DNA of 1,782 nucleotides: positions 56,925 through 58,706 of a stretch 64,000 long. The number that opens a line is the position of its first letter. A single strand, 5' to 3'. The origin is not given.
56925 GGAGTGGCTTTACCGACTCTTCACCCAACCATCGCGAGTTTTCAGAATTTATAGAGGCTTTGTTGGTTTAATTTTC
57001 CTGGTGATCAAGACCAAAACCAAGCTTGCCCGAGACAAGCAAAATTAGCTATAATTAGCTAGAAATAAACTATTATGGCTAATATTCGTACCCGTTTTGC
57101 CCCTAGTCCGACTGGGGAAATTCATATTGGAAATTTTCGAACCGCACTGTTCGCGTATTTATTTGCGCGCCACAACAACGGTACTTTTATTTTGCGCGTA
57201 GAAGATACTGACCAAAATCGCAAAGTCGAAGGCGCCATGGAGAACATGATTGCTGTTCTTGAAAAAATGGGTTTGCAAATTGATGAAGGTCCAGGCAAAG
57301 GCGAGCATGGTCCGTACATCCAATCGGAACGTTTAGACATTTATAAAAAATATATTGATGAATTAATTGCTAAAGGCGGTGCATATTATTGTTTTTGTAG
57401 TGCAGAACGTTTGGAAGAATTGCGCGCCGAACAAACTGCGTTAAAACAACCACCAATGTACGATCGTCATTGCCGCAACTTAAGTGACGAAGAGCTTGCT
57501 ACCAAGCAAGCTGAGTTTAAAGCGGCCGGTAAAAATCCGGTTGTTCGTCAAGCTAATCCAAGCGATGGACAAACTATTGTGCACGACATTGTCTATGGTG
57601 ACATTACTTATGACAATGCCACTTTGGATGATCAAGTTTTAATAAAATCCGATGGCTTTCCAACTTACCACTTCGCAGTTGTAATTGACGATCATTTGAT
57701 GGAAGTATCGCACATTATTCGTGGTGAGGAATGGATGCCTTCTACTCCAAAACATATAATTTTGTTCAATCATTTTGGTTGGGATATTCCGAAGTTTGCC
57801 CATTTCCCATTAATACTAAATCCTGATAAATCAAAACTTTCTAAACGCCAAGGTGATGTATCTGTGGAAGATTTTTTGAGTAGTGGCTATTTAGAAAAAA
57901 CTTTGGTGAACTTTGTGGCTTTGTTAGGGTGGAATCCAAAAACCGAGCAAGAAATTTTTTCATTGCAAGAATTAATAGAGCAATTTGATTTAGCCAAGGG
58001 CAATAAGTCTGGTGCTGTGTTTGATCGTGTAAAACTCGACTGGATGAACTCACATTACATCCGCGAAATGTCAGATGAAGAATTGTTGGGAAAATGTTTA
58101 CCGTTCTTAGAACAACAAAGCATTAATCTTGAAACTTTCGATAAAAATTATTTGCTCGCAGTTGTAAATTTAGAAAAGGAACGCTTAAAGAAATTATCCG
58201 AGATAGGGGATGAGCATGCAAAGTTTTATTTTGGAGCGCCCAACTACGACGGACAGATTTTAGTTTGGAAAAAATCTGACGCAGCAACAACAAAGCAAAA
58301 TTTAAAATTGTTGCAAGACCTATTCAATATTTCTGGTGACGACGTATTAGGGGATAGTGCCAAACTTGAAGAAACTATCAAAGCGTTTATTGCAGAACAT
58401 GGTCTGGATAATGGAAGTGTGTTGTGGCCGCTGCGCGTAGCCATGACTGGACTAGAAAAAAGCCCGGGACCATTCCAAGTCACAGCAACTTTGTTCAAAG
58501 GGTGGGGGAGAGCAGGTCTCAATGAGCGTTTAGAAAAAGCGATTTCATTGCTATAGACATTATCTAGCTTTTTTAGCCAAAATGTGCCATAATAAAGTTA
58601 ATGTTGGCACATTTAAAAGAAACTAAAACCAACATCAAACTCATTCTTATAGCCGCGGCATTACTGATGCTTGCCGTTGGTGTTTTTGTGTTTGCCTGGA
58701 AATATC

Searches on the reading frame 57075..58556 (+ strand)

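Call 35: search_protein_families(library=pfam, proteins=[window:57075-58556:+], max_evalue=0.001)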
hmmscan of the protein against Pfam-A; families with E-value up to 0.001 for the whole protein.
window:57075-58556:+ (493 aa): 3 families
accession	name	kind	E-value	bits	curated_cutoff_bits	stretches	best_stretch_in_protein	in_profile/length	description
PF00749.27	tRNA-synt_1c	-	5.6e-103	344.6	23.4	1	4-323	2-314/314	tRNA synthetases class I (E and Q), catalytic domain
PF19269.4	Anticodon_2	-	8.6e-20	72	23.6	1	339-490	4-141/141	Anticodon binding domain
PF01921.24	tRNA-synt_1f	-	0.00013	21.5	27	0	11-73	31-98/360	tRNA synthetases class I (K)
